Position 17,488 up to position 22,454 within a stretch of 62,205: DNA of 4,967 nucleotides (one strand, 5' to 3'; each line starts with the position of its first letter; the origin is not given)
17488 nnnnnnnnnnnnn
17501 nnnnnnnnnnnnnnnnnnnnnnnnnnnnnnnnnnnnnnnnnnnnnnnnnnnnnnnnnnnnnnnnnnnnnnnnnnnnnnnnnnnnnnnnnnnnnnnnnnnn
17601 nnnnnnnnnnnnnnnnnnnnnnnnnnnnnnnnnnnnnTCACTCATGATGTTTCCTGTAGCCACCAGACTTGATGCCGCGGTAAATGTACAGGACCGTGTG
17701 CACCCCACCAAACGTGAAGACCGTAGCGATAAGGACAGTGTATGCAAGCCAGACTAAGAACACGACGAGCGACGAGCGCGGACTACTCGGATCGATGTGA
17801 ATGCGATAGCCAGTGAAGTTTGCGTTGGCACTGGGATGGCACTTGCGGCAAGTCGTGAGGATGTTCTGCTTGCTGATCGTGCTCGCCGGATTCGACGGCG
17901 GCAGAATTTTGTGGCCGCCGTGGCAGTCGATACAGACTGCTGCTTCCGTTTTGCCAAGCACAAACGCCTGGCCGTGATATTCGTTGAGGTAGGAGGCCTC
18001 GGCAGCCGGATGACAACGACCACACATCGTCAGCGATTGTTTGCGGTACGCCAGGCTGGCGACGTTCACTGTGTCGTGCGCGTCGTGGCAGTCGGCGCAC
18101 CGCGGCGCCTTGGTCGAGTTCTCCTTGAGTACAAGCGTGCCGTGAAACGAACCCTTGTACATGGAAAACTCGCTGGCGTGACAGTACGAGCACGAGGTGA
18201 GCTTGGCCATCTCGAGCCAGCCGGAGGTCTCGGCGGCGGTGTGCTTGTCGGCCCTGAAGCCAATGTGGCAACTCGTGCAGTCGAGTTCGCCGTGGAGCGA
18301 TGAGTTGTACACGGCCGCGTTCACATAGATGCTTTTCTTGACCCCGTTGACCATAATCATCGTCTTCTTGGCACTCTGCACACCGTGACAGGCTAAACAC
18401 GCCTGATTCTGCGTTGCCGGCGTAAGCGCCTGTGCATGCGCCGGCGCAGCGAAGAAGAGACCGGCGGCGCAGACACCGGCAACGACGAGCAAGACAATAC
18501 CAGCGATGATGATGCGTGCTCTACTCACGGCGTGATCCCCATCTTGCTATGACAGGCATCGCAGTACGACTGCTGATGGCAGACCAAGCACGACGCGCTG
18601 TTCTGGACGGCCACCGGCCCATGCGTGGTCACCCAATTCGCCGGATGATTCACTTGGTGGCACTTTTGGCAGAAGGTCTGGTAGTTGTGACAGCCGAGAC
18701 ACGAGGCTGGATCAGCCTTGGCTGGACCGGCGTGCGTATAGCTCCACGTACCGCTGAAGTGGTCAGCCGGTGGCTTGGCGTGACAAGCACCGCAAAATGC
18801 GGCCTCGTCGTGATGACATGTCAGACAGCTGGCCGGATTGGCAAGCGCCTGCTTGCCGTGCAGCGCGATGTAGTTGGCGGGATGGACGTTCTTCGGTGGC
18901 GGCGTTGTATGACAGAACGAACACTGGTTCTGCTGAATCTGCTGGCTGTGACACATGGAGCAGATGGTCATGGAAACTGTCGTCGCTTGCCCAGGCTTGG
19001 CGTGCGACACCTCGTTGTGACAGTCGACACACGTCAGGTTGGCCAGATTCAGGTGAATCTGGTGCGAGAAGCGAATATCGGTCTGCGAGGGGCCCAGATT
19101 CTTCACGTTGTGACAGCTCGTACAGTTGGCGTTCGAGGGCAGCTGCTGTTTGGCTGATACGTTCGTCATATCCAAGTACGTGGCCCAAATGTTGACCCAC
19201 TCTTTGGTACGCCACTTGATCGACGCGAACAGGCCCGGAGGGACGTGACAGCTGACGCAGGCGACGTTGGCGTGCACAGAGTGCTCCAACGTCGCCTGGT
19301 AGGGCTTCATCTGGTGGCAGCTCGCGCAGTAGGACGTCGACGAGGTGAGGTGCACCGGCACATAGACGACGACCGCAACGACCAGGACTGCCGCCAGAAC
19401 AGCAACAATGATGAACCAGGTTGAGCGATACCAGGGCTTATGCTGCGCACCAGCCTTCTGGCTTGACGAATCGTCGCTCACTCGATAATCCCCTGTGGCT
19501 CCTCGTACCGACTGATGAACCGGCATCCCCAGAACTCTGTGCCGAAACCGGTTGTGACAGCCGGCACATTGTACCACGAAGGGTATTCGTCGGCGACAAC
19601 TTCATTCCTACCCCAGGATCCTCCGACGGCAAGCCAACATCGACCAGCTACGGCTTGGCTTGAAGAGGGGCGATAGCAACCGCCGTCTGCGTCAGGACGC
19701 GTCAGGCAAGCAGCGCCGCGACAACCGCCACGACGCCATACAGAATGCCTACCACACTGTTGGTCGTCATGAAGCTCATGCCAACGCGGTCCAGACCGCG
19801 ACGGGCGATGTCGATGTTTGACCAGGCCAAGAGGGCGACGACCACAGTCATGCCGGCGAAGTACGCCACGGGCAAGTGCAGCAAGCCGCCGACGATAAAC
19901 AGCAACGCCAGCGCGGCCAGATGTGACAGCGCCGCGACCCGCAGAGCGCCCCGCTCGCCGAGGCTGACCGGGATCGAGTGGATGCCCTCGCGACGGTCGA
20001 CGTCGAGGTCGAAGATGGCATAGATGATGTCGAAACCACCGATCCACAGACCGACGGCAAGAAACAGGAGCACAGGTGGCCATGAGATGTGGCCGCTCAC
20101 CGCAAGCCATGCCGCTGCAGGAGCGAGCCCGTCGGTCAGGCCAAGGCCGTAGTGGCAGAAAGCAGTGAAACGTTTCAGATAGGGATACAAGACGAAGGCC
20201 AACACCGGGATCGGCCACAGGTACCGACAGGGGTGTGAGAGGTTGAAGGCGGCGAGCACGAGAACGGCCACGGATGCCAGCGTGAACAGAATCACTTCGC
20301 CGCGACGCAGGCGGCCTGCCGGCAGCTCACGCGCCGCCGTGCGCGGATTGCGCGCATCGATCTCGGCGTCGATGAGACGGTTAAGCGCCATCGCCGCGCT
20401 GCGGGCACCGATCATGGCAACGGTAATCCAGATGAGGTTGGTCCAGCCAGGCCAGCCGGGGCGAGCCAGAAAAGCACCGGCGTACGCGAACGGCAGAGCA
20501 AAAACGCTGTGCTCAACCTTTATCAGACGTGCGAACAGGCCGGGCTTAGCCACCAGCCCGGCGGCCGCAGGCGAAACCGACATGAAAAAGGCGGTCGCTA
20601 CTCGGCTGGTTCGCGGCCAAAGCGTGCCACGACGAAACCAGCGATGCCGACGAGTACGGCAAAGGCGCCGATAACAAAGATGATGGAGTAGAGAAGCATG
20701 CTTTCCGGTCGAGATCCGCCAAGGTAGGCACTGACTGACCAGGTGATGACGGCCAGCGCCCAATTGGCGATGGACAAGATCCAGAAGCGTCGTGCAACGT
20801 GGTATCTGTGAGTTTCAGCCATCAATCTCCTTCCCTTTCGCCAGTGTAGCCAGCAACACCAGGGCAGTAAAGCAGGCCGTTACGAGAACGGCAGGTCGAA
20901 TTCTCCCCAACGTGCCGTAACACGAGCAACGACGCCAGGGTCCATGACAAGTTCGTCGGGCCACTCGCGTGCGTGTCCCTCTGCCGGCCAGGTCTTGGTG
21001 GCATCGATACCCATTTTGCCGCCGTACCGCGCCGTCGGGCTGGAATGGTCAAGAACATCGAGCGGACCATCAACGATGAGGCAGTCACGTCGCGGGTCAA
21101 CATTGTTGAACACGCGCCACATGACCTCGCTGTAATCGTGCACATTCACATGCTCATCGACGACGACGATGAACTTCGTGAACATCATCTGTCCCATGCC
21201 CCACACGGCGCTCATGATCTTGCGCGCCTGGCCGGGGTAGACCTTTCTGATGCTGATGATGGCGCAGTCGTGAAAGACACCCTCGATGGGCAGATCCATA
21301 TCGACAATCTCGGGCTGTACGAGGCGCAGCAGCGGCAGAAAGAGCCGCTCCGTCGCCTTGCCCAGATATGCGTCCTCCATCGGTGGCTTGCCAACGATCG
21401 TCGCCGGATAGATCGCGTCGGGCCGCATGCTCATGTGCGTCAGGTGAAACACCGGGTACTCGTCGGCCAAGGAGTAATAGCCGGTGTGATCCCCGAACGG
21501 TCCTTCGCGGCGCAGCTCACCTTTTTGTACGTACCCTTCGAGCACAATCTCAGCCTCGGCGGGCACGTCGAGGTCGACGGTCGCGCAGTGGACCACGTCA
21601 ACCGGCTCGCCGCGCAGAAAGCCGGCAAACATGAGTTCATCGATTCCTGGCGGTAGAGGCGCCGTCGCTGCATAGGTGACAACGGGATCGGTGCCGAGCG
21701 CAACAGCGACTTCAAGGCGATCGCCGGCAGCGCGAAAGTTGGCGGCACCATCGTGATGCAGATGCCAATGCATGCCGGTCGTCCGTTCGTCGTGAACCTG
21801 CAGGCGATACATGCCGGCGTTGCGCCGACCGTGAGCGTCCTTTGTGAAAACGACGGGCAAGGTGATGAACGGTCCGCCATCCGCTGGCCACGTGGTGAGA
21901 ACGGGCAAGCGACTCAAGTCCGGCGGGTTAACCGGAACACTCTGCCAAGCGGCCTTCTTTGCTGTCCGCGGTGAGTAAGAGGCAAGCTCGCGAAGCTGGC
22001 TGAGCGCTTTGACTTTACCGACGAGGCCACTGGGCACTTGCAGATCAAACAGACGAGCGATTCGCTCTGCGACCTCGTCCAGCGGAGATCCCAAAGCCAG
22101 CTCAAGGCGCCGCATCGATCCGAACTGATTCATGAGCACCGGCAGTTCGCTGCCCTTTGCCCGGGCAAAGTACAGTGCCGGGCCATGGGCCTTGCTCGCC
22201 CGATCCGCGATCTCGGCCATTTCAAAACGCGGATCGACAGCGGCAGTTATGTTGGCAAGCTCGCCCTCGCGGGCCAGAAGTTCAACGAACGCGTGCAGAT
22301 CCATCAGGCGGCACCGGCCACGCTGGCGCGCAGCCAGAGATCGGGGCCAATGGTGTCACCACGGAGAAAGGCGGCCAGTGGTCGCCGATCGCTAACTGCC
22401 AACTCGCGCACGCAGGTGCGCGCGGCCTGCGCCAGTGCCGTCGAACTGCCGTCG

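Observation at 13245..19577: Five multiheme cytochromes (59 CXXCH) plus a b-type cytochrome inserted inside a menaquinone-biosynthesis operon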

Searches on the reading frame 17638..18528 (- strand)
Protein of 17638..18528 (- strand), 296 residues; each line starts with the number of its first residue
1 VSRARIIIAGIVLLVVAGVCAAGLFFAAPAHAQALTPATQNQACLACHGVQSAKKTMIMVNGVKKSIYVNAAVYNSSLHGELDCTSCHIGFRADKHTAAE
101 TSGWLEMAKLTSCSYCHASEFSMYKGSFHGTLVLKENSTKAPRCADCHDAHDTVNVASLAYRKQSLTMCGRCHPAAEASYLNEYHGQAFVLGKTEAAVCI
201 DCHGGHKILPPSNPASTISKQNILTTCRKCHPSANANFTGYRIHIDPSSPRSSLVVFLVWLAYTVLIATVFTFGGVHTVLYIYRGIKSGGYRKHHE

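Call 4: search_protein_families(library=pfam, proteins=[window:17638-18528:-], max_evalue=0.01)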
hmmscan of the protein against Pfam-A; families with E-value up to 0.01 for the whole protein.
window:17638-18528:- (296 aa): 6 families
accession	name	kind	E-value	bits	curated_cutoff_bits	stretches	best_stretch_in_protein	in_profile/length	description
PF09699.15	Paired_CXXCH_1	-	7.9e-12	45.1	20.6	1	143-176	8-39/41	Doubled CXXCH motif (Paired_CXXCH_1)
PF14522.11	Cytochrome_C7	-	7.1e-11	42.2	24.8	3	80-149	12-67/67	Cytochrome c7 and related cytochrome c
PF14537.11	Cytochrom_c3_2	-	9e-11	42.5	25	2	105-173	21-78/79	Cytochrome c3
PF22113.1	Mtrc-MtrF_II-IV_dom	-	2.1e-06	27.8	30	1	35-123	75-169/176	Outer membrane cytochrome MtrC/MtrF-like, domains II/IV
PF02085.21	Cytochrom_CIII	-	7.6e-06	26.6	22.9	1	67-173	16-101/101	Class III cytochrome C family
PF22678.1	Cytochrom_c_NrfB-like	-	0.0065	17.4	27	0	194-231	31-65/89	Cytochrome c-type protein NrfB-like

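Call 5: search_protein_families(library=ncbifam, proteins=[window:17638-18528:-], max_evalue=0.01)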
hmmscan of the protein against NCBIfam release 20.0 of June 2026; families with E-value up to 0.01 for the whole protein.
window:17638-18528:- (296 aa): 9 families
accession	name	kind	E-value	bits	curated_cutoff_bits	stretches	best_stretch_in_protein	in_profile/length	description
TIGR03508.1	decahem_SO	subfamily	8.4e-11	41.8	192.2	2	32-179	61-180/258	DmsE family decaheme c-type cytochrome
TIGR01905.1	paired_CXXCH_1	subfamily_domain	6.2e-09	35.6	25.2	1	143-176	8-39/41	doubled CXXCH domain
NF041028.1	decahem_GSU2203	exception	2.1e-07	30.5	325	1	40-238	35-214/317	GSU2203 family decaheme c-type cytochrome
TIGR04257.1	nanowire_3heme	domain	6.1e-06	26.3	40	1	70-120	11-61/75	c(7)-type cytochrome triheme domain-containing protein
NF008659.0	PRK11659.1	equivalog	0.00015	21.5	184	0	31-176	36-170/188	cytochrome c nitrite reductase pentaheme subunit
NF041198.1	UshA_like_PCGU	equivalog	0.0002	20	275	2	40-120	441-511/519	UshA-like (seleno)protein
NF040968.1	FeS_ExtO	equivalog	0.00065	18.6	200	0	138-213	59-130/416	selenite/tellurite reduction operon b-type cytochrome iron-sulfur cluster-binding subunit ExtO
NF045722.1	c3_cytochr_TmcA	equivalog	0.0011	18.8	114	1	105-176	52-113/125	acidic tetraheme cytochrome c3 TmcA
NF041762.1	diheme_GEGP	equivalog_domain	0.0025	17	300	1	72-132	16-72/359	GEGP motif-containing diheme protein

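Call 21: search_solved_structures(query=window:17638-18528:-, max_evalue=0.1)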
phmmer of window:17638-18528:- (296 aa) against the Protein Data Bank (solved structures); distinct sequences matched with E-value up to 0.1: 2.
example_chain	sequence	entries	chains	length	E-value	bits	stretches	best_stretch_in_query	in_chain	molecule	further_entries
28pb_A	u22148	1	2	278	7.6e-08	35.2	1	42-206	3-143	Cytochrome c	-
3oue_A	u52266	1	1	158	0.026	17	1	81-158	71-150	Cytochrome c family protein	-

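Call 33: search_solved_structures(query=window:17638-18528:-, max_evalue=0.1, show_alignments=2)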
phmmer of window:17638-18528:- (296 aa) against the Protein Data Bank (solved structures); distinct sequences matched with E-value up to 0.1: 2.
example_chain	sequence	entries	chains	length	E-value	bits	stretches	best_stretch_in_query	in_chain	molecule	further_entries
28pb_A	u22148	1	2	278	7.6e-08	35.2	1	42-206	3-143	Cytochrome c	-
3oue_A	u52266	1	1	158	0.026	17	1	81-158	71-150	Cytochrome c family protein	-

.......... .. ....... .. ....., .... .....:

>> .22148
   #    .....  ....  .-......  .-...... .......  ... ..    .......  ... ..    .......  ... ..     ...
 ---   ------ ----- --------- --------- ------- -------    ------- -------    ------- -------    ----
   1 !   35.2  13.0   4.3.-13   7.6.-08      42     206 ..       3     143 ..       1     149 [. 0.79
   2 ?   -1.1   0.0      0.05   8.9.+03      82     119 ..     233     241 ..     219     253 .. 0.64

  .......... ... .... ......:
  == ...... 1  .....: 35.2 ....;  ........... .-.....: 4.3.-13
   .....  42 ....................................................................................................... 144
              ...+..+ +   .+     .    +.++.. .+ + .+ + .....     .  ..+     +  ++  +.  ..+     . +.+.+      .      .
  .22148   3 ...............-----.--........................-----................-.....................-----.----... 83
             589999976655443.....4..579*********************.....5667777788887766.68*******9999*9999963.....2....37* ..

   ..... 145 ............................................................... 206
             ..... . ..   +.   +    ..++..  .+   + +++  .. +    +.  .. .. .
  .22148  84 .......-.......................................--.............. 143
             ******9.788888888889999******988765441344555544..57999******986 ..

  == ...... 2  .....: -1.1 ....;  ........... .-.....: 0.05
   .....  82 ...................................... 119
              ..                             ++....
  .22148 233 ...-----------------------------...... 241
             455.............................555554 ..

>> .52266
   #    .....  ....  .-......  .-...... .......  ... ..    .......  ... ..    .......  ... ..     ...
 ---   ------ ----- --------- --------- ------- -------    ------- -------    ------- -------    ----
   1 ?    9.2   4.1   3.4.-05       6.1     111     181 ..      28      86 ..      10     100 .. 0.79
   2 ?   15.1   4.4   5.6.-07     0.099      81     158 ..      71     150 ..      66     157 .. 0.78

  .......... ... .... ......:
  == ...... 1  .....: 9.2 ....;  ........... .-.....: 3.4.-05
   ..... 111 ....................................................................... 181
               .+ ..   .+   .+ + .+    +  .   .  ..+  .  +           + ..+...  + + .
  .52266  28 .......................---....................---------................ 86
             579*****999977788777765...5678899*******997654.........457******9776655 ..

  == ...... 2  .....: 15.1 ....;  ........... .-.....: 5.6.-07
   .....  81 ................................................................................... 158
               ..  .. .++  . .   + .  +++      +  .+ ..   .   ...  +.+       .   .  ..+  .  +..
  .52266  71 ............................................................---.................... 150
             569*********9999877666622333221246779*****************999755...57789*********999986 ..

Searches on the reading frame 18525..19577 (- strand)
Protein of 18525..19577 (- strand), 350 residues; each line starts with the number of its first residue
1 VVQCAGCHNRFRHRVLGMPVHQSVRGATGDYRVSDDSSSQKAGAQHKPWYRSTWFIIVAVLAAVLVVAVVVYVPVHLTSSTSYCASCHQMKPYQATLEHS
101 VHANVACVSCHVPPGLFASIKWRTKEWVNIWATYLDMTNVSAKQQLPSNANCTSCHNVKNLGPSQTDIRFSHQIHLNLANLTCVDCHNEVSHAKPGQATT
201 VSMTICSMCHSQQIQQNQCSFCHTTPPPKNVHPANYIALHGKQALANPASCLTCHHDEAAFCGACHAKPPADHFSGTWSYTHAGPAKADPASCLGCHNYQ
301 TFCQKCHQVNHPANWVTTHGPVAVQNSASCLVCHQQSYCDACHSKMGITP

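Call 4: search_protein_families(library=pfam, proteins=[window:18525-19577:-], max_evalue=0.01)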
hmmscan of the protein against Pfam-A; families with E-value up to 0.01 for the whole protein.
window:18525-19577:- (350 aa): 7 families
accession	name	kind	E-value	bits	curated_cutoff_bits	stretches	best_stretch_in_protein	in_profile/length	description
PF03264.19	Cytochrom_NNT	-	1.8e-15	57.5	24.1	1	54-195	9-172/174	NapC/NirT cytochrome c family, N-terminal region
PF14522.11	Cytochrome_C7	-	3.6e-12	46.3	24.8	0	75-157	7-67/67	Cytochrome c7 and related cytochrome c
PF02085.21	Cytochrom_CIII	-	2.1e-09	38.1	22.9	2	93-210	19-101/101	Class III cytochrome C family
PF14537.11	Cytochrom_c3_2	-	2.5e-06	28.3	25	2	142-211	19-79/79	Cytochrome c3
PF22113.1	Mtrc-MtrF_II-IV_dom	-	7.8e-06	26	30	0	215-300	80-166/176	Outer membrane cytochrome MtrC/MtrF-like, domains II/IV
PF09699.15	Paired_CXXCH_1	-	0.0043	17.2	20.6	1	177-213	3-39/41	Doubled CXXCH motif (Paired_CXXCH_1)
PF13746.11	Fer4_18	-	0.0057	17.3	27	1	139-193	48-101/114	4Fe-4S dicluster domain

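Call 5: search_protein_families(library=ncbifam, proteins=[window:18525-19577:-], max_evalue=0.01)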
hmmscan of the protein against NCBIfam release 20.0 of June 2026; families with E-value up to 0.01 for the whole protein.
window:18525-19577:- (350 aa): 8 families
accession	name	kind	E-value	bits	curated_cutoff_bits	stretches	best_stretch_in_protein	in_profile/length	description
TIGR03153.1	cytochr_NrfH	equivalog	4.6e-15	55.9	134.2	1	57-192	3-138/138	cytochrome c nitrite reductase small subunit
NF011606.0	PRK15032.1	equivalog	1.7e-08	34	455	1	56-199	17-186/390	pentaheme c-type cytochrome TorC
TIGR02162.1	torC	equivalog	2.1e-07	30.5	478.2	1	64-205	27-191/387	pentaheme c-type cytochrome TorC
TIGR02161.1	napC_nirT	subfamily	8.2e-07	29.1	310.6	1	51-195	15-182/185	periplasmic nitrate (or nitrite) reductase c-type cytochrome, NapC/NirT family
TIGR04315.1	octaheme_Shew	subfamily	1.6e-06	27.5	375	2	75-258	66-253/440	tetrathionate reductase family octaheme c-type cytochrome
TIGR03508.1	decahem_SO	subfamily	3.7e-05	23.3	192.2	0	137-336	61-250/258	DmsE family decaheme c-type cytochrome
NF045713.1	CxxCH_16_HmcA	equivalog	0.00065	18.4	400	1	246-338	305-390/541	sulfate respiration complex hexadecaheme cytochrome HmcA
NF038038.1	cytoc_DsrJ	equivalog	0.0016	18.8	100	1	248-268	90-110/121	sulfate reduction electron transfer complex DsrMKJOP subunit DsrJ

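Call 37: search_solved_structures(query=window:18525-19526:-, max_evalue=0.1)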
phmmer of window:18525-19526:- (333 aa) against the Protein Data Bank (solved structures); distinct sequences matched with E-value up to 0.1: 2.
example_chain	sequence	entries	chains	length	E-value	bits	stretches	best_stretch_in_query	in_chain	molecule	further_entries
2j7a_C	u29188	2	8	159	4.2e-11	45.9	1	46-177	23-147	CYTOCHROME C QUINOL DEHYDROGENASE NRFH | NAPC/NIRT CYTOCHROME C FAMILY PROTEIN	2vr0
8k9e_A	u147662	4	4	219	1.4e-05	27.7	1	149-195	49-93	Cytochrome c7-like domain-containing protein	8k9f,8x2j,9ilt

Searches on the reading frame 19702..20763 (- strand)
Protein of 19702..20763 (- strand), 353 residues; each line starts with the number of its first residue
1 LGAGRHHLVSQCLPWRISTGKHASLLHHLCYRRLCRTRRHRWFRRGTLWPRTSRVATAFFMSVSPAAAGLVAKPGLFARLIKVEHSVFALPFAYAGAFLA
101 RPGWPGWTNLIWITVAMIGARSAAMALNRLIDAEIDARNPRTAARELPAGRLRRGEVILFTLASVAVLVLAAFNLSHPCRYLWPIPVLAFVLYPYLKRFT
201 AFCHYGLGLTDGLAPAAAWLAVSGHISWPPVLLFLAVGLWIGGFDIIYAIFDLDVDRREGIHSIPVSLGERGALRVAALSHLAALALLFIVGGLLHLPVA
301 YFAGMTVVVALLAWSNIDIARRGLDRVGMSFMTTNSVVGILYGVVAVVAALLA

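Call 6: search_protein_families(library=ncbifam, proteins=[window:19702-20763:-], max_evalue=0.00001)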
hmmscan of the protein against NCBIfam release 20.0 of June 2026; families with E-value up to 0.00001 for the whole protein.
window:19702-20763:- (353 aa): 20 families
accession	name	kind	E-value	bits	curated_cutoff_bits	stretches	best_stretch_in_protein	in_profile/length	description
NF041586.1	MqnP_DT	exception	7.7e-84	281.7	430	1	77-344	3-270/277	menaquinone biosynthesis prenyltransferase MqnP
NF009524.0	PRK12886.1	equivalog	4e-83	279.1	387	1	75-342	9-276/291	prenyltransferase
TIGR01475.1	ubiA_other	subfamily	7.5e-81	271.7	180.8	1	77-350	5-280/282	UbiA-like polyprenyltransferase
NF009526.0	PRK12888.1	equivalog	8.4e-81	271.7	364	1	77-349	18-293/301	4-hydroxybenzoate octaprenyltransferase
NF041584.1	MqnP_SCO4491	exception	4.3e-76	256.3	420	1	77-348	6-280/285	menaquinone biosynthesis prenyltransferase MqnP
NF041585.1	MqnP_Cj_Hp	exception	2.3e-53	181.5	375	1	77-347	4-278/281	menaquinone biosynthesis prenyltransferase MqnP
NF009515.0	PRK12874.1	equivalog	4.1e-53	180.6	392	1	77-349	11-287/291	4-hydroxybenzoate polyprenyltransferase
NF009609.0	PRK13106.1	equivalog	2.7e-52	178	349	1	76-351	17-296/301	prenyltransferase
NF009532.0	PRK12895.1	equivalog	2.3e-46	158.5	414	1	80-347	9-277/286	prenyltransferase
NF009517.0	PRK12876.1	equivalog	3.8e-34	118.5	419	1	73-306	14-251/300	prenyltransferase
TIGR01474.1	ubiA_proteo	equivalog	6.1e-33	114.5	275.45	1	90-346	21-276/282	4-hydroxybenzoate octaprenyltransferase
TIGR01473.1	cyoE_ctaB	equivalog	4e-19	69.5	210.3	1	77-345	3-277/281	heme o synthase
NF009523.0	PRK12884.1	equivalog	5.4e-18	65.2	269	1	78-350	8-276/279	prenyltransferase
NF009514.0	PRK12873.1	equivalog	8.6e-16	58.1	246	1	105-335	44-281/297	4-hydroxybenzoate polyprenyltransferase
NF003349.0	PRK04375.1-2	equivalog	2.6e-13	49.9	246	1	93-321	44-275/318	heme o synthase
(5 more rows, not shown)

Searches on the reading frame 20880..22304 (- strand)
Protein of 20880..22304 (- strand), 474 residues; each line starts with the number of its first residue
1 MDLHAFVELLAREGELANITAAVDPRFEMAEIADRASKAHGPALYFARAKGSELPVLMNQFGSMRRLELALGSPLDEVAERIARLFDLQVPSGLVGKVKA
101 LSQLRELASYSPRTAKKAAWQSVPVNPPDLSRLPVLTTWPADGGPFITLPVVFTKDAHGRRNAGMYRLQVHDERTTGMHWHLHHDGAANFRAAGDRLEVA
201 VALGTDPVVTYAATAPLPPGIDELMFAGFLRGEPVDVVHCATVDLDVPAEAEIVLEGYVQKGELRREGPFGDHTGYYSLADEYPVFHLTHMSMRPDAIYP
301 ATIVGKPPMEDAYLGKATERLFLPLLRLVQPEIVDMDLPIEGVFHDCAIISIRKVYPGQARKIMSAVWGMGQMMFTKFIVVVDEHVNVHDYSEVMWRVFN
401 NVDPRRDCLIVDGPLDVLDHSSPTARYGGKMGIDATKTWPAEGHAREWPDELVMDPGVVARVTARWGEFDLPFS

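Call 6: search_protein_families(library=ncbifam, proteins=[window:20880-22304:-], max_evalue=0.00001)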
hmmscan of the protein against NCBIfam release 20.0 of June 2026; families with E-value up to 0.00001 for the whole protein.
window:20880-22304:- (474 aa): 7 families
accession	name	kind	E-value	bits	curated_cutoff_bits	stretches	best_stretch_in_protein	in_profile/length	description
TIGR03701.1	mena_SCO4490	equivalog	2.3e-183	609.9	495.9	1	6-430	2-433/433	menaquinone biosynthesis decarboxylase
TIGR00148.1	TIGR00148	subfamily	7e-142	473.1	244.85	1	5-437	3-437/438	UbiD family decarboxylase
NF008175.0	PRK10922.1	equivalog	1.5e-125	419.6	788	1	2-470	8-489/497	4-hydroxy-3-polyprenylbenzoate decarboxylase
NF041204.1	VdcC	exception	1.2e-67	228.3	650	1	2-445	3-445/467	non-oxidative hydroxyarylic acid decarboxylases subunit C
TIGR02724.1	phenyl_P_beta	equivalog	2.1e-38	131.9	468.95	1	1-470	1-470/472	phenylphosphate carboxylase subunit beta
NF041219.1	BagN_FevL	exception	6.9e-34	117.2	1000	1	2-309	19-330/502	bagremycin/ferroverdin biosynthesis UbiD family decarboxylase BagN/FevL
TIGR02723.1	phenyl_P_alpha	equivalog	1.3e-27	96.6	564.6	1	129-409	126-411/485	phenylphosphate carboxylase subunit alpha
